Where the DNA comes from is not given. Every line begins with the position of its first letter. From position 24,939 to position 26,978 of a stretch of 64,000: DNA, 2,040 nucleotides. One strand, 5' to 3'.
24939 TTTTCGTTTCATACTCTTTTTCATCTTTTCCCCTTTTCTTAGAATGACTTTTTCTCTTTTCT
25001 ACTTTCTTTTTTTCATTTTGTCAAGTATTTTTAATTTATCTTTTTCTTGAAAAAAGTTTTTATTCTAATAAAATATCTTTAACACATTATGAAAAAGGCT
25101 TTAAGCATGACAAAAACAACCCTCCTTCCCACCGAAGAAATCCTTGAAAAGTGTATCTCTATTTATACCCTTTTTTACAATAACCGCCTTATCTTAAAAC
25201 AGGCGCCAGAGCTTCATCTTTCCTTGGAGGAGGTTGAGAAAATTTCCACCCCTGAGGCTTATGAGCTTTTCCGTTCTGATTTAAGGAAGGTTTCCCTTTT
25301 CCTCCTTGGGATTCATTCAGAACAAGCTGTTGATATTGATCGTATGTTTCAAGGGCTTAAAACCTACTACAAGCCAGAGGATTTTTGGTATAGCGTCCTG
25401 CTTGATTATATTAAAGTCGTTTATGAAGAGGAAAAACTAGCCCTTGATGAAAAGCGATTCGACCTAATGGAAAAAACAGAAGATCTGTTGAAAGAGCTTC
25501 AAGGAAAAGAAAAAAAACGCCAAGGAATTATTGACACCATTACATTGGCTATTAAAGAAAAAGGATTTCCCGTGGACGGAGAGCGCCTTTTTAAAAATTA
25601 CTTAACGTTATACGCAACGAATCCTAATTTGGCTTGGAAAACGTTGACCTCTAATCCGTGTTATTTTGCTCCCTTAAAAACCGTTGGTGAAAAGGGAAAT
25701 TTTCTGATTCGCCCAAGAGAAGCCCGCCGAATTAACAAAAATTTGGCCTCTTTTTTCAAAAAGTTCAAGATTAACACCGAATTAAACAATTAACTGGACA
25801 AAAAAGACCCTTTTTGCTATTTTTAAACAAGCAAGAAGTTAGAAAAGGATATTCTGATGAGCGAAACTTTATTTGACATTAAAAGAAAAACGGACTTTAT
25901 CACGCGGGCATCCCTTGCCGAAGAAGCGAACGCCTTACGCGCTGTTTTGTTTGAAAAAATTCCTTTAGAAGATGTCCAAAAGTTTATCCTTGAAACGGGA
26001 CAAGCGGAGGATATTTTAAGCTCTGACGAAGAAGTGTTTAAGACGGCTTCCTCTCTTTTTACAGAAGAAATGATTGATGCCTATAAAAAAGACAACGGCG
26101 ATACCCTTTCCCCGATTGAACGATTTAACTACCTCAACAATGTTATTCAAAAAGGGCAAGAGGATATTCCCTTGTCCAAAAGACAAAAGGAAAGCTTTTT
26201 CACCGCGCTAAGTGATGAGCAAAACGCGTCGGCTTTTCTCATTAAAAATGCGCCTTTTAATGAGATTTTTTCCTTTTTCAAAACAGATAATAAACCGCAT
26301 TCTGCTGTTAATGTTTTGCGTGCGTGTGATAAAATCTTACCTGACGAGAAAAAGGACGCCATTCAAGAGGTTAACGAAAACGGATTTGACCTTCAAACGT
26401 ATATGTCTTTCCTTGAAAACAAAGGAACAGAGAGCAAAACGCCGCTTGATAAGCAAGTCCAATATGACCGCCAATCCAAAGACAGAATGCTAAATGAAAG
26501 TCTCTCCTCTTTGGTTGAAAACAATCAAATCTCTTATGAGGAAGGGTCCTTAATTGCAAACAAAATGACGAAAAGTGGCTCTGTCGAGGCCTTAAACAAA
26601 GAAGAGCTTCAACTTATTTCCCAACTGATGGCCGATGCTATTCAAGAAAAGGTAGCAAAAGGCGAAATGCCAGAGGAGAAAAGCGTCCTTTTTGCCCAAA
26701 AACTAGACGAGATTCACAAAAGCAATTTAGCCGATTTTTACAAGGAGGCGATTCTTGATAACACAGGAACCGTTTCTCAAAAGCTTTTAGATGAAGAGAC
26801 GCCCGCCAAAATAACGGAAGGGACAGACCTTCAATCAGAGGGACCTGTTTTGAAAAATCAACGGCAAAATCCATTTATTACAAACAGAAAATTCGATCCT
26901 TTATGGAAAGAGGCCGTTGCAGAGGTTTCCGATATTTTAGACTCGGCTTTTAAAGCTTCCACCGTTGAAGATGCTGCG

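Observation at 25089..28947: Tandemly duplicated two-gene cassette (A about 220 aa plus B 584 aa) with a 5'-truncated second B copy: candidate T4SS effector/partner pairs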

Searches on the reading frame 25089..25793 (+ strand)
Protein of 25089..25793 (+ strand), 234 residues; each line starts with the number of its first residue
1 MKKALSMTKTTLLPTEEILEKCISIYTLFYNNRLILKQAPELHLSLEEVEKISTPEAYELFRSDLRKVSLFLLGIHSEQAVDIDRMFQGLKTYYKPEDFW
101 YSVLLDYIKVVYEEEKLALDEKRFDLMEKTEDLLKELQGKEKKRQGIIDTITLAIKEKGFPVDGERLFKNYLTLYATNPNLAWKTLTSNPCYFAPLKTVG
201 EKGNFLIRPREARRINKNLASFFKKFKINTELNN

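Call 7: search_protein_families(library=pfam, proteins=[window:25089-25793:+], max_evalue=0.1)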
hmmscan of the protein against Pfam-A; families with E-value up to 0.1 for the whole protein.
window:25089-25793:+ (234 aa): 0 families

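Call 8: search_protein_families(library=ncbifam, proteins=[window:25089-25793:+], max_evalue=0.1)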
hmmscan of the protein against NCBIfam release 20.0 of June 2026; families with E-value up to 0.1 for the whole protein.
window:25089-25793:+ (234 aa): 0 families

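Call 11: find_encoding_contigs(protein=window:25089-25793:+, flank=10000, max_places=6)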
Protein window:25089-25793:+ (234 aa): no gene with exactly this product is on record in the collection.

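Call 14: find_homologous_proteins(query=window:25089-25793:+, max_evalue=0.01)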
Query window:25089-25793:+ (234 aa): 3 proteins with E <= 0.01 among 505 candidates.
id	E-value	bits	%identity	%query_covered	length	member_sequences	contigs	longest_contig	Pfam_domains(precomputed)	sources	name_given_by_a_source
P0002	2.7e-145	500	100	97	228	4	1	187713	-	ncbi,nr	ncbi:MAG: hypothetical protein EOM53_01245 [Alphaproteobacteria bacterium]|nr:hypothetical protein [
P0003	1.8e-67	245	56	97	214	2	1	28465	-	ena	-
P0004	4.6e-62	228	54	97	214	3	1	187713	-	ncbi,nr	ncbi:MAG: hypothetical protein EOM53_01255 [Alphaproteobacteria bacterium]|nr:hypothetical protein [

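Call 15: find_encoding_contigs(protein=P0003, flank=10000, max_places=6)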
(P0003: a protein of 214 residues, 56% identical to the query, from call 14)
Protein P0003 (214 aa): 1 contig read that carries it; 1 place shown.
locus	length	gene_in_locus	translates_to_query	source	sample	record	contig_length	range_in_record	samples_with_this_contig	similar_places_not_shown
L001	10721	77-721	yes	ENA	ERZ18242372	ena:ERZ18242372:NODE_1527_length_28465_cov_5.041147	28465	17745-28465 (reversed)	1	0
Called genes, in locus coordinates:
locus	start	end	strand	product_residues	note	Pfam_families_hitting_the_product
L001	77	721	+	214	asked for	-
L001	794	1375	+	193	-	-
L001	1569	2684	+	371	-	-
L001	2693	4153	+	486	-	PF08323:Glyco_transf_5, PF13439:Glyco_transf_4 (weak), PF00534:Glycos_transf_1, PF13692:Glyco_trans_1_4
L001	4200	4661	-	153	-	PF02590:SPOUT_MTase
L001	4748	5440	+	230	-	-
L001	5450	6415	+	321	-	PF00535:Glycos_transf_2, PF10111:Glyco_tranf_2_2, PF13506:Glyco_transf_21 (weak), PF13641:Glyco_tranf_2_3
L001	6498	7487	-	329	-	PF00437:T2SSE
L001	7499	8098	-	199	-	PF03743:TrbI (weak)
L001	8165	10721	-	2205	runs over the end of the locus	-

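Call 24: search_protein_families(library=phrogs, proteins=[window:25089-25793:+], max_evalue=0.1)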
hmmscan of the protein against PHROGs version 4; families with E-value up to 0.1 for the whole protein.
window:25089-25793:+ (234 aa): 1 family
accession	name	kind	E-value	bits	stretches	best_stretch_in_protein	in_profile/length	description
phrog_14934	-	unknown function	0.018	16.1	0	203-226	32-55/59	-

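Call 25: search_protein_families(library=padloc, proteins=[window:25089-25793:+], max_evalue=0.1)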
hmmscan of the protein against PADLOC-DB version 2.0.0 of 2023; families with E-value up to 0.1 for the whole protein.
window:25089-25793:+ (234 aa): 0 families

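Call 31: find_related_loci(query=A3, collection=genome_contigs, flank=10000)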
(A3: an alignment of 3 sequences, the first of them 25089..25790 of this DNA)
Query A3 (234 aa) in genome_contigs; peptide patterns used: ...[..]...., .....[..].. (x = any residue, [..] = any of these).
136 stretches matched a pattern, but none encodes a relative of the query by tblastn (E <= 1e-3).

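Call 33: find_related_loci(query=A3, collection=metagenome_contigs, flank=10000)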
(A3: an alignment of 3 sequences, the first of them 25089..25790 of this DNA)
Query A3 (234 aa) in metagenome_contigs; peptide patterns used: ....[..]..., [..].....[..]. (x = any residue, [..] = any of these).
600 stretches matched a pattern, but none encodes a relative of the query by tblastn (E <= 1e-3).

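Call 38: predict_structure(alignment_id=A3)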
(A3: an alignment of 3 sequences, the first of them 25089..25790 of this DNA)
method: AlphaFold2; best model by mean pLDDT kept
length: 234 residues; sequences in the alignment: 3
mean_pLDDT: 71.4   pTM: 0.47
mean pLDDT of the five models: 71.4, 70.3, 65.2, 60.4, 57.5
residues with pLDDT >= 90: 0; 70-90: 160; 50-70: 35; < 50: 39
segments of 3 or more residues with pLDDT < 50: 1-10, 121-134, 198-205, 228-234
pLDDT, mean of each block of 10 residues (from residue 1): 33 74 86 75 82 82 86 77 81 82 85 69 41 51 68 78 80 79 85 65 49 81 65 41
secondary structure, 60 per line:
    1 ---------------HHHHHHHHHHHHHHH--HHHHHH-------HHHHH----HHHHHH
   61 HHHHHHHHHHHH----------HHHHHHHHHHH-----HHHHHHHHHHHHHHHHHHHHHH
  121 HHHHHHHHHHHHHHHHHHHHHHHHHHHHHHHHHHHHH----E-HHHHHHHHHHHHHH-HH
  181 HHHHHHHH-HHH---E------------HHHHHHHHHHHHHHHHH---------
elements in order: H16-30 H33-38 H46-50 H55-72 H83-93 H99-157 H164-177 H179-188 H209-225

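Call 46: fold_search(model_id=the predicted structure, library=pdb)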
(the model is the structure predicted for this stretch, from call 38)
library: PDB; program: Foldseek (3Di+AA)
matches with E <= 10: 105; with E <= 0.001: 0
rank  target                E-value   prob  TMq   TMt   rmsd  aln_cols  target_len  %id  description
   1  7ypj_A                3.6e-01  0.28  0.20  0.08  18.4       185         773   13  Spiral pentamer of the substrate-free Lon protease with a S678A mutation (released 2023-10-25)
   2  5fe6_B                7.3e-01  0.15  0.15  0.28  12.8       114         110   15  Crystal structure of human PCAF bromodomain in complex with fragment ZB1916 (fragment 10) (released 2016-01-13)
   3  5hrw_A                1.1e+00  0.15  0.17  0.31  11.6       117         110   19  Crystal structure of the fifth bromodomain of human PB1 in complex with 1-propylisochromeno[3,4-c]pyrazol-5(2H)-one) c (released 2016-10-12)
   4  5fh8_A                1.2e+00  0.15  0.15  0.29  12.0       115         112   17  Crystal structure of the fifth bromodomain of human PB1 in complex with compound 28 (released 2016-06-01)
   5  7b9x_MODEL_1_A        1.5e+00  0.10  0.14  0.27  14.5       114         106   13  NMR2 structure of TRIM24-BD in complex with a precursor of IACS-9571 (released 2022-01-12)
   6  3gg3_B                1.5e+00  0.08  0.13  0.24  12.7       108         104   16  Crystal Structure of the Bromodomain of Human PCAF (released 2009-03-17)
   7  3g7r_A                1.5e+00  0.04  0.14  0.16  24.3       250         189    9  Crystal structure of SCO4454, a TetR-family transcriptional regulator from Streptomyces coelicolor (released 2009-03-10)
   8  6bqt_K                1.7e+00  0.04  0.14  0.14  25.5       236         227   15  Complex of 14-3-3 theta with an IRSp53 peptide doubly-phosphorylated at T340 and T360 (released 2018-12-05)
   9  6zn6_B                1.8e+00  0.13  0.17  0.29  12.6       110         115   19  Protein polybromo-1 (PB1 BD2) Bound To MW278 (released 2020-08-26)
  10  7abg_A4               1.9e+00  0.04  0.15  0.10  23.9       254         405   11  Human pre-Bact-1 spliceosome (released 2020-12-23)
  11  5fdz_B                2.1e+00  0.13  0.15  0.31   8.8       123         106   16  Crystal structure of human PCAF bromodomain in complex with compound BDOMB00091a (compound 14) (released 2016-01-13)
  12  1n72                  2.1e+00  0.10  0.16  0.28  12.5       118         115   14  Structure and Ligand of a Histone Acetyltransferase Bromodomain (released 2002-12-11)
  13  2yyn_A                2.1e+00  0.08  0.14  0.25  12.9       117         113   15  Crystal structure of human bromodomain protein (released 2008-05-06)
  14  6x7d_B                2.4e+00  0.08  0.15  0.24  13.0       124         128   11  BRD4 Bromodomain 1 in complex with multi-action inhibitor SF2523P (released 2020-08-05)
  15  6t5h_B                2.6e+00  0.04  0.15  0.14  24.5       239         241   12  Human 14-3-3 sigma fused to the StARD1 peptide including phosphoserine-57 (released 2020-11-18)
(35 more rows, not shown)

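Call 49: search_solved_structures(query=A1, max_evalue=10)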
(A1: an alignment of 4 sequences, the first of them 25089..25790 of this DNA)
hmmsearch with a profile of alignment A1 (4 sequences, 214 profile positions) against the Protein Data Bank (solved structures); distinct sequences matched with E-value up to 10: 7.
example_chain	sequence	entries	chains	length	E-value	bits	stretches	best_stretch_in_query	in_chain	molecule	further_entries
4mqu_A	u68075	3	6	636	0.78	12.3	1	45-141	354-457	Glucokinase regulatory protein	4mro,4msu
4ly9_A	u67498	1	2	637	0.78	12.3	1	45-141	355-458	Glucokinase regulatory protein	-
4ohk_A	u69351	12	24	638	0.78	12.3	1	45-141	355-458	Glucokinase regulatory protein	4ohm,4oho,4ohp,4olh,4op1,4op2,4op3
4bb9_A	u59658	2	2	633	0.79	12.3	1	45-141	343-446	GLUCOKINASE REGULATORY PROTEIN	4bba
1ue0_A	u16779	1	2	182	2.2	10.8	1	154-203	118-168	Isoleucyl-tRNA synthetase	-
1udz_A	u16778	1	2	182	2.3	10.8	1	154-203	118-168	Isoleucyl-tRNA synthetase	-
1wny_A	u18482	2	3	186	2.3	10.7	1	154-203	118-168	isoleucyl-trna synthetase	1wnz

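Call 65: search_dna_similar(query=window:25107-25790:+, collection=plasmids, mode=protein, max_evalue=0.01, max_rows=10)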
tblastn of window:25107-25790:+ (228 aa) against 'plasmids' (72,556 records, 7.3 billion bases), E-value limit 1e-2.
No match.

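Call 72: fold_search(model_id=the predicted structure, library=viral)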
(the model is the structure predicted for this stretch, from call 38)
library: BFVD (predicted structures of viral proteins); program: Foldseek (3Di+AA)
matches with E <= 10: 202; with E <= 0.001: 0
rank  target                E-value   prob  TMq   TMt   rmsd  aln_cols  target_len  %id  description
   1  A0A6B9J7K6            9.3e-01  0.12  0.13  0.20  12.9        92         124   17  Uncharacterized protein [Arthrobacter phage DrYang]
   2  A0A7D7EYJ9            1.0e+00  0.08  0.18  0.14  25.9       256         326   13  Uncharacterized protein [Coleopteran rhabdo-related virus OKIAV20]
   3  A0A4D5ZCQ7            1.2e+00  0.03  0.12  0.07  26.6       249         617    9  Carrier domain-containing protein [Burkholderia phage BcepSaruman]
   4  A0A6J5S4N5            1.3e+00  0.41  0.25  0.47   8.3       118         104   13  Uncharacterized protein [uncultured Caudovirales phage]
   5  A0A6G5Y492            1.3e+00  0.12  0.14  0.24  22.1       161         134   10  (no name in the UniProt tables at hand)
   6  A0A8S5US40            1.3e+00  0.11  0.19  0.17  19.4       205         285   10  Uncharacterized protein [Siphoviridae sp. ctAvy12]
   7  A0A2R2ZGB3            1.3e+00  0.08  0.13  0.21  14.9       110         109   15  Uncharacterized protein [Ralstonia phage RsoP1EGY]
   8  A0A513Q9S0            1.4e+00  0.08  0.17  0.16  27.9       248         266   12  Spike glycoprotein (Fragment) [Porcine torovirus]
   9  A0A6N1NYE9            1.4e+00  0.11  0.14  0.18  16.5       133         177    9  Putative ORFan [Tupanvirus deep ocean]
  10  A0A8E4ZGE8            1.4e+00  0.09  0.16  0.17  18.9       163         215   10  Uncharacterized protein [Polaribacter phage Leef_1]
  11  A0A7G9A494            1.5e+00  0.07  0.12  0.17  11.8       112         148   13  Uncharacterized protein [Bacteriophage sp.]
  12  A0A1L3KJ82            1.8e+00  0.06  0.15  0.15  14.3       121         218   13  (no name in the UniProt tables at hand)
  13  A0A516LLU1            2.0e+00  0.06  0.19  0.09  16.3       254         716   11  (no name in the UniProt tables at hand)
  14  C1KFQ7                2.0e+00  0.06  0.11  0.13  13.0       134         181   10  Uncharacterized protein [Lactobacillus phage Lb338-1]
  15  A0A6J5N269            2.1e+00  0.07  0.19  0.08  17.9       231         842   14  Peptidase M23 [uncultured Caudovirales phage]
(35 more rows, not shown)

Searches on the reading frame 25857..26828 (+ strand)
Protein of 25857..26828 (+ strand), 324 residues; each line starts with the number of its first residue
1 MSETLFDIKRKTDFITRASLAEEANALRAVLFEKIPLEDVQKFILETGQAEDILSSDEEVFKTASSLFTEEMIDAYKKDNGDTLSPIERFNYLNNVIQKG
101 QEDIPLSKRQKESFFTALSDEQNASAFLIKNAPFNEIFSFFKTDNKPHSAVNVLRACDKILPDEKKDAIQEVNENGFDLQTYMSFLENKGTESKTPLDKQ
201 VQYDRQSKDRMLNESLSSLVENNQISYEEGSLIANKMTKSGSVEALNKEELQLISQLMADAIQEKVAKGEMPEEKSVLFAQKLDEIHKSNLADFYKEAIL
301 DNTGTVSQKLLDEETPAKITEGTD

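Call 51: search_solved_structures(query=window:25857-26828:+, max_evalue=10)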
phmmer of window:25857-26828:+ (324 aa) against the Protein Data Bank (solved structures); distinct sequences matched with E-value up to 10: 1.
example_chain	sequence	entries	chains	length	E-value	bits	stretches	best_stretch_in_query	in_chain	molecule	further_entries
2xhe_B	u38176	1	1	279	0.026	17.2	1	49-230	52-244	SYNTAXIN1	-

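Call 52: search_solved_structures(query=window:25857-26828:+, max_evalue=10, show_alignments=1)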
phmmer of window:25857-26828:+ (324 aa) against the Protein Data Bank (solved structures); distinct sequences matched with E-value up to 10: 1.
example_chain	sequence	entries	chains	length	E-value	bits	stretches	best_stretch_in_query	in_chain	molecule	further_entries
2xhe_B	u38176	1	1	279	0.026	17.2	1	49-230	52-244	SYNTAXIN1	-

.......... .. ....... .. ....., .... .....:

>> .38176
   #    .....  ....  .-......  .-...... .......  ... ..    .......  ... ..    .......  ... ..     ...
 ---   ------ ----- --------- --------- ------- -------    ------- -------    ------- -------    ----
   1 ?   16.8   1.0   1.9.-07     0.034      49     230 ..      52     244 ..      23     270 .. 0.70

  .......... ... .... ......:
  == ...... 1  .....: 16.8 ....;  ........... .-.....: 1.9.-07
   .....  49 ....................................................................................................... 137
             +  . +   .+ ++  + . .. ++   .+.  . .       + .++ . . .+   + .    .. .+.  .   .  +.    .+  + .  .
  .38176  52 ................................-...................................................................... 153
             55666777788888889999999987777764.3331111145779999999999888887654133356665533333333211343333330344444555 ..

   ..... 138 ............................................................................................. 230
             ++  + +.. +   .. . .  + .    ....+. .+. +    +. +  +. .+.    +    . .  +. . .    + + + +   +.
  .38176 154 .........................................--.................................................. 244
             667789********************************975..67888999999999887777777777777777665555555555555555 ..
